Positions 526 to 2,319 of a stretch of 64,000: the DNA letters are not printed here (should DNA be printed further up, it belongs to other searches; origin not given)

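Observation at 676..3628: Tandem paralogous radical SAM enzymes with N-terminal rubredoxin-like zinc ribbons (Tes/GDGT-MAS-like?)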

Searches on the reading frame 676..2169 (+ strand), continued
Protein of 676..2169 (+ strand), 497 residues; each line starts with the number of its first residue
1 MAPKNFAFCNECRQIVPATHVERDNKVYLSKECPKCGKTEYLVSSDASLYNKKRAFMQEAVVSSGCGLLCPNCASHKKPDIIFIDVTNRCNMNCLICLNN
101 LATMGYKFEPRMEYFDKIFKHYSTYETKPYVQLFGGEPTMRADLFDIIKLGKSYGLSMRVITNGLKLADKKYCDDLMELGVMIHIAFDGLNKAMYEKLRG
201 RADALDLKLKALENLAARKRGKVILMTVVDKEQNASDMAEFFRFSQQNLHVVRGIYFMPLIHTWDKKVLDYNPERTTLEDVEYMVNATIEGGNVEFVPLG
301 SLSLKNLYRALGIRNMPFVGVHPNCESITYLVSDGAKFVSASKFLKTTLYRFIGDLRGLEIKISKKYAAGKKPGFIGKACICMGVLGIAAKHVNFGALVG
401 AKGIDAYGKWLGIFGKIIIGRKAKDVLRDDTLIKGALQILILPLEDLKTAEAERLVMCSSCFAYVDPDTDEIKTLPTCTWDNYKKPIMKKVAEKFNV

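Call 82: search_protein_families(library=pfam, proteins=[L013:5394-5975:+, L013:5987-7294:+, L013:8457-9710:-, L013:11637-12473:+, L013:12409-13368:+, L013:13722-14852:+, L013:14852-16090:+, L013:16123-17076:+, L013:18882-19766:-, L013:19750-20835:-], max_evalue=0.001)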
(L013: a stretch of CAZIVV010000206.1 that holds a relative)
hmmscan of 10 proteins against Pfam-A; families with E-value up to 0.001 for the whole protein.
L013:5394-5975:+ (194 aa): 2 families
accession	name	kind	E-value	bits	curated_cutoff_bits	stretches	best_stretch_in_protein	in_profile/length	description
PF01272.25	GreA_GreB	-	1.7e-27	95.6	26.9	1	122-194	4-76/77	Transcription elongation factor, GreA/GreB, C-term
PF03449.20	GreA_GreB_N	-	1.8e-24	86.2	24.5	1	43-112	2-71/71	Transcription elongation factor, N-terminal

L013:5987-7294:+ (436 aa): 6 families
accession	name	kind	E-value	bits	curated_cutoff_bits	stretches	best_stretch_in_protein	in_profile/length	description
PF13419.12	HAD_2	-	4.9e-45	154.3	23.8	1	229-402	2-177/178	Haloacid dehalogenase-like hydrolase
PF00702.32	Hydrolase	-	1.1e-37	130.8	26.4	2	226-396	2-190/191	haloacid dehalogenase-like hydrolase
PF12710.13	HAD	-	1.1e-21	78.6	27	2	15-185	1-188/189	haloacid dehalogenase-like hydrolase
PF06888.18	Put_Phosphatase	-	4.3e-12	46.4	27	1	13-187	1-187/234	Putative Phosphatase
PF13242.12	Hydrolase_like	-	3.3e-09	37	22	1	359-428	3-75/75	HAD-hyrolase-like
PF13344.12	Hydrolase_6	-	1.1e-05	25.8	27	0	301-347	10-60/101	Haloacid dehalogenase-like hydrolase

L013:8457-9710:- (417 aa): 1 family
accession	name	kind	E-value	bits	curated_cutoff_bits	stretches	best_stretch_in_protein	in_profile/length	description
PF02684.21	LpxB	-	1.4e-79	268.1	22.6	1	9-308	1-304/374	Lipid-A-disaccharide synthetase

L013:11637-12473:+ (279 aa): 4 families
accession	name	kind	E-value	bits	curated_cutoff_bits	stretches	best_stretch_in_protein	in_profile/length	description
PF00535.33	Glycos_transf_2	-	1.1e-36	126.7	23.3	1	8-144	1-142/168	Glycosyl transferase family 2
PF13641.12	Glyco_tranf_2_3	-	9.4e-19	68.8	27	1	5-207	1-218/230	Glycosyltransferase like family 2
PF10111.15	Glyco_tranf_2_2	-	1.9e-17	64.1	27.3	1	8-186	1-201/276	Glycosyltransferase like family 2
PF13632.12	Glyco_trans_2_3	-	0.00045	20.5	27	1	84-245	2-142/198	Glycosyl transferase family group 2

L013:12409-13368:+ (320 aa): 1 family
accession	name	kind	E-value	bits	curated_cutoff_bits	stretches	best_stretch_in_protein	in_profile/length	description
PF02195.25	ParB_N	-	3.5e-06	27.4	26.3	1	39-108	24-91/95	ParB N-terminal domain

L013:13722-14852:+ (377 aa): 2 families
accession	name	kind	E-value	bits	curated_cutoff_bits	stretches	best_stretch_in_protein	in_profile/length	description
PF20903.3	SPL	-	2.4e-27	96.2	27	1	87-284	82-282/338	Spore photoproduct lyase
PF04055.27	Radical_SAM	-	5.2e-09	36.9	29.5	1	88-233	3-146/166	Radical SAM superfamily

L013:14852-16090:+ (413 aa): 0 families

L013:16123-17076:+ (318 aa): 1 family
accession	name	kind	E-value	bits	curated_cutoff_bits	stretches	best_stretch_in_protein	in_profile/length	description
PF00497.25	SBP_bac_3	-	2.9e-17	63.1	26.4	2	128-300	59-130/132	Bacterial extracellular solute-binding proteins, family 3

L013:18882-19766:- (294 aa): 4 families
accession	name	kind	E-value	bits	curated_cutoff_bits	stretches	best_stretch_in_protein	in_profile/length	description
PF00535.33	Glycos_transf_2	-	2.5e-35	122.3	23.3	1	12-167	1-167/168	Glycosyl transferase family 2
PF10111.15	Glyco_tranf_2_2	-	2.7e-14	53.8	27.3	1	12-110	1-107/276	Glycosyltransferase like family 2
PF13641.12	Glyco_tranf_2_3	-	6.4e-14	52.9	27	1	8-199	1-208/230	Glycosyltransferase like family 2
PF13704.12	Glyco_tranf_2_4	-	5.2e-05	24.1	27.5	1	22-96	5-83/98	Glycosyl transferase family 2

L013:19750-20835:- (361 aa): 1 family
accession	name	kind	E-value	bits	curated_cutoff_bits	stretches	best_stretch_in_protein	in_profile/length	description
PF01075.23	Glyco_transf_9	-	6.3e-42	144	22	1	85-334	8-243/247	Glycosyltransferase family 9 (heptosyltransferase)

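Call 84: search_protein_families(library=pfam, proteins=[L002:4287-6809:-, L002:6839-7582:-, L002:7512-8936:+, L002:2472-4298:+, L005:8997-9893:+, L005:13204-14112:+, L008:37-1101:+, L008:4503-6227:+, L010:1231-2703:+, L015:857-2365:+], max_evalue=0.001)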
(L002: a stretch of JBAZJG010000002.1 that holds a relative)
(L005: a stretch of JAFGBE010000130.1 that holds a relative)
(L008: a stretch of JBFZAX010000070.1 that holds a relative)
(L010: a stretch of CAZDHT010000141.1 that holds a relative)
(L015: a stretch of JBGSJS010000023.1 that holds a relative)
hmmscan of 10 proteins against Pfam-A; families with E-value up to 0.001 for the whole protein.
L002:4287-6809:- (840 aa): 0 families

L002:6839-7582:- (247 aa): 0 families

L002:7512-8936:+ (475 aa): 1 family
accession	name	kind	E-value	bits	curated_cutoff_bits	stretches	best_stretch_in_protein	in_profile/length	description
PF03062.24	MBOAT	-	2.6e-25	89.9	27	1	132-376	63-327/337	MBOAT, membrane-bound O-acyltransferase family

L002:2472-4298:+ (609 aa): 4 families
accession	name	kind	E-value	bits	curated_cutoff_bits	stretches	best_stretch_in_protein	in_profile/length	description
PF25174.1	Beta-prop_THOC3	-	1.1e-06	28.3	305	0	171-292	71-185/272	THOC3 beta-propeller domain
PF24817.1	WD40_WDHD1_1st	-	1.4e-05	24.9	109.9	0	116-162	195-242/291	WDHD1 first WD40 domain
PF13570.13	Beta-prop_ACSF4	-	3.5e-05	23.8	133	0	189-338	50-195/329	Beta-alanine-activating enzyme, beta-propeller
PF23414.1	Beta-prop_EML_2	-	7.4e-05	22.7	90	0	170-262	21-108/266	Echinoderm microtubule-associated protein second beta-propeller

L005:8997-9893:+ (299 aa): 3 families
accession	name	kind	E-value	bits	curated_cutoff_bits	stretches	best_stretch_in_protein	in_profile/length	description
PF00691.25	OmpA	-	4.7e-15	56.2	27.2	1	115-206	1-94/98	OmpA family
PF01476.26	LysM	-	7.7e-12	45.4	20.9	1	249-297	1-43/43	LysM domain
PF23457.1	LysM2_NFP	-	1.5e-05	25.4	36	1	248-298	7-55/56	NFP LysM2 domain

L005:13204-14112:+ (303 aa): 1 family
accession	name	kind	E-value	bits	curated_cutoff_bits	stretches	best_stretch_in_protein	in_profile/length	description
PF03279.18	Lip_A_acyltrans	-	2e-47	162.2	22.3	1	10-303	4-293/295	Bacterial lipid A biosynthesis acyltransferase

L008:37-1101:+ (355 aa): 3 families
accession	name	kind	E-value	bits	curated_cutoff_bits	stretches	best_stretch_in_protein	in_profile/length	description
PF00266.25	Aminotran_5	-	2.4e-62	211.5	21.5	1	2-315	86-371/371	Aminotransferase class-V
PF01212.27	Beta_elim_lyase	-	1.5e-05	24.9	27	1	34-135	104-214/288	Beta-eliminating lyase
PF00155.27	Aminotran_1_2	-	0.00076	19.2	19.7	0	34-92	123-187/361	Aminotransferase class I and II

L008:4503-6227:+ (575 aa): 1 family
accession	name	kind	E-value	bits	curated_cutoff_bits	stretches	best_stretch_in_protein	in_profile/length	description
PF13231.12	PMT_2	-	5.9e-05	23.8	26.1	1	62-224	2-160/160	Dolichyl-phosphate-mannose-protein mannosyltransferase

L010:1231-2703:+ (491 aa): 0 families

L015:857-2365:+ (503 aa): 0 families

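Call 91: search_protein_families(library=ncbifam, proteins=[L005:13204-14112:+, L008:4503-6227:+, L002:7512-8936:+], max_evalue=0.00001)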
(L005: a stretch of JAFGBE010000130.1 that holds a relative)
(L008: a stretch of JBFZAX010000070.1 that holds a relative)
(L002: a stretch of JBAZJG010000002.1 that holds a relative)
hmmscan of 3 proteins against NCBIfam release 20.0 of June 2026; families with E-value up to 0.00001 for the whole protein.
L005:13204-14112:+ (303 aa): 17 families
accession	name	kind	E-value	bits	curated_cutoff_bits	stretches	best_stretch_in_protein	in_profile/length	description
NF006270.0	PRK08419.1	equivalog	3.2e-36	125.1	248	1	21-303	6-288/298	lipid A biosynthesis lauroyl acyltransferase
NF005120.0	PRK06553.1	equivalog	2.1e-32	112.7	273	1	9-303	11-306/308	lipid A biosynthesis lauroyl acyltransferase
TIGR02207.1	lipid_A_htrB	subfamily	1.2e-29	103.6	297.8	1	19-303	12-291/303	LpxL/LpxP family Kdo(2)-lipid IV(A) lauroyl/palmitoleoyl acyltransferase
NF006487.0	PRK08905.1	equivalog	1.5e-27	96.4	281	1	29-303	7-273/290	lysophospholipid acyltransferase family protein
NF005340.0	PRK06860.1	subfamily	2.4e-25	89.4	398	1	18-303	17-297/309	lipid A biosynthesis lauroyl acyltransferase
NF004569.0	PRK05906.1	equivalog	2.6e-25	89.1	439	1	5-303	3-312/454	lipid A biosynthesis lauroyl acyltransferase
NF005150.0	PRK06628.1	equivalog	3.8e-22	79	350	1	14-303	6-288/290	lipid A biosynthesis lauroyl acyltransferase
NF006437.0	PRK08733.1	equivalog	6e-22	78.2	540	1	13-303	13-294/306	LpxL/LpxP family Kdo(2)-lipid IV(A) lauroyl/palmitoleoyl acyltransferase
NF005919.0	PRK07920.1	equivalog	1.4e-21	76.9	209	2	188-303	183-293/311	phosphatidylinositol mannoside acyltransferase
NF006432.0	PRK08706.1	equivalog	4.6e-17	62.2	384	1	29-303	8-278/289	lipid A biosynthesis lauroyl acyltransferase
NF006507.0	PRK08943.1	subfamily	3.3e-15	56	337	1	18-301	23-302/322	lipid A biosynthesis (KDO)2-(lauroyl)-lipid IVA acyltransferase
NF006438.0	PRK08734.1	equivalog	8.2e-15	54.6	363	1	30-303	15-285/305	lauroyl acyltransferase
NF004191.0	PRK05646.1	equivalog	1.1e-14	54.4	491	1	18-302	14-294/310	lipid A biosynthesis lauroyl acyltransferase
TIGR02208.1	lipid_A_msbB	equivalog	1.6e-14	53.9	336.05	1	18-301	13-292/305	lauroyl-Kdo(2)-lipid IV(A) myristoyltransferase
NF004190.0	PRK05645.1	equivalog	2.4e-14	53.1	377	1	31-303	15-284/295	lysophospholipid acyltransferase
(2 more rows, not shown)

L008:4503-6227:+ (575 aa): 0 families

L002:7512-8936:+ (475 aa): 1 family
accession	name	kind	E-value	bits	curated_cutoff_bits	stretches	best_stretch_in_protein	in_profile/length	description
TIGR04091.1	LTA_dltB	equivalog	3.2e-47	161.6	375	1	90-384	95-376/380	D-alanyl-lipoteichoic acid biosynthesis protein DltB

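Call 101: list_cluster_members(proteins=[P0001, P0121, P0154, P0136, P0147, P0110])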
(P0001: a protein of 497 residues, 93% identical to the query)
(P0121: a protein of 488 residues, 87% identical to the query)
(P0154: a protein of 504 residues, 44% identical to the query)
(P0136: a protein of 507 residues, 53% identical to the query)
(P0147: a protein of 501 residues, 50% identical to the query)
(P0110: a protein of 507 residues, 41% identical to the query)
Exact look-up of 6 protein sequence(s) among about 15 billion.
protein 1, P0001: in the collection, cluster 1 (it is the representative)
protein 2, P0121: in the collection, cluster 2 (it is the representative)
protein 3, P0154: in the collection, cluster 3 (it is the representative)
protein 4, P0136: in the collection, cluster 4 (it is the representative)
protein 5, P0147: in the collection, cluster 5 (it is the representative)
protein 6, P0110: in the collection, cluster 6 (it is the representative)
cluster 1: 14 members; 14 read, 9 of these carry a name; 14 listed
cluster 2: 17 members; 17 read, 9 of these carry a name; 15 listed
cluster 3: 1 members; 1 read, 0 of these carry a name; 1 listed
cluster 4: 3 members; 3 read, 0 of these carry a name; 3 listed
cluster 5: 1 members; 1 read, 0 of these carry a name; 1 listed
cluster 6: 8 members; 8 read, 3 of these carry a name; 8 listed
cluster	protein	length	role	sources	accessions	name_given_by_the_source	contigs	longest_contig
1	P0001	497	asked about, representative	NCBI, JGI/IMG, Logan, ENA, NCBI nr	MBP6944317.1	MAG: radical SAM protein [Candidatus Omnitrophica bacterium] | radical SAM protein [Candidatus Omnitrophota bacterium]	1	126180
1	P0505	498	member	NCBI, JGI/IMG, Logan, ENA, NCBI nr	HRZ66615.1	MAG TPA: radical SAM protein [Candidatus Omnitrophota bacterium] | radical SAM protein [Candidatus Omnitrophota bacterium]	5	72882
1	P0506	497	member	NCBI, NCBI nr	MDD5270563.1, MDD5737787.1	MAG: radical SAM protein [Candidatus Omnitrophica bacterium] | radical SAM protein [Candidatus Omnitrophota bacterium]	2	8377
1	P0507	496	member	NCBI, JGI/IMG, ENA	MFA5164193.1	MAG: radical SAM protein [Candidatus Omnitrophota bacterium]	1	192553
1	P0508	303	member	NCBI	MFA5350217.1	MAG: radical SAM protein, partial [Candidatus Omnitrophota bacterium]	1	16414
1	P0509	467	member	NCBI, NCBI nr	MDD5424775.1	MAG: radical SAM protein, partial [Candidatus Omnitrophica bacterium] | radical SAM protein [Candidatus Omnitrophota bacterium]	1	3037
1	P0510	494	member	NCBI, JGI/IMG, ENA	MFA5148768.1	MAG: radical SAM protein [Candidatus Omnitrophota bacterium]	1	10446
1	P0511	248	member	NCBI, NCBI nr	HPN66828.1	MAG TPA: radical SAM protein, partial [Candidatus Omnitrophota bacterium] | radical SAM protein [Candidatus Omnitrophota bacterium]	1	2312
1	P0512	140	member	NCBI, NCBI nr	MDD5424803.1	MAG: hypothetical protein PHR74_05960, partial [Candidatus Omnitrophica bacterium] | hypothetical protein [Candidatus Omnitrophota bacterium]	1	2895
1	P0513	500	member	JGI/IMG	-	-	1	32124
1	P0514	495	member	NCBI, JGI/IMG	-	-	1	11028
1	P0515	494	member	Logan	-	-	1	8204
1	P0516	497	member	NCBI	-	-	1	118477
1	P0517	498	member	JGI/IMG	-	-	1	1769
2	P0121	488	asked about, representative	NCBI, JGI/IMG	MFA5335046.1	MAG: radical SAM protein [Candidatus Omnitrophota bacterium] | hypothetical protein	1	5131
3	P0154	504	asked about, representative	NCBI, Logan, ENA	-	-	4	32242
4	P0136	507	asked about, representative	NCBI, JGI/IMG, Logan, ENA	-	-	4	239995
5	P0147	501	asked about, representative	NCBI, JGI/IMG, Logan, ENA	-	-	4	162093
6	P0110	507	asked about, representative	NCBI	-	-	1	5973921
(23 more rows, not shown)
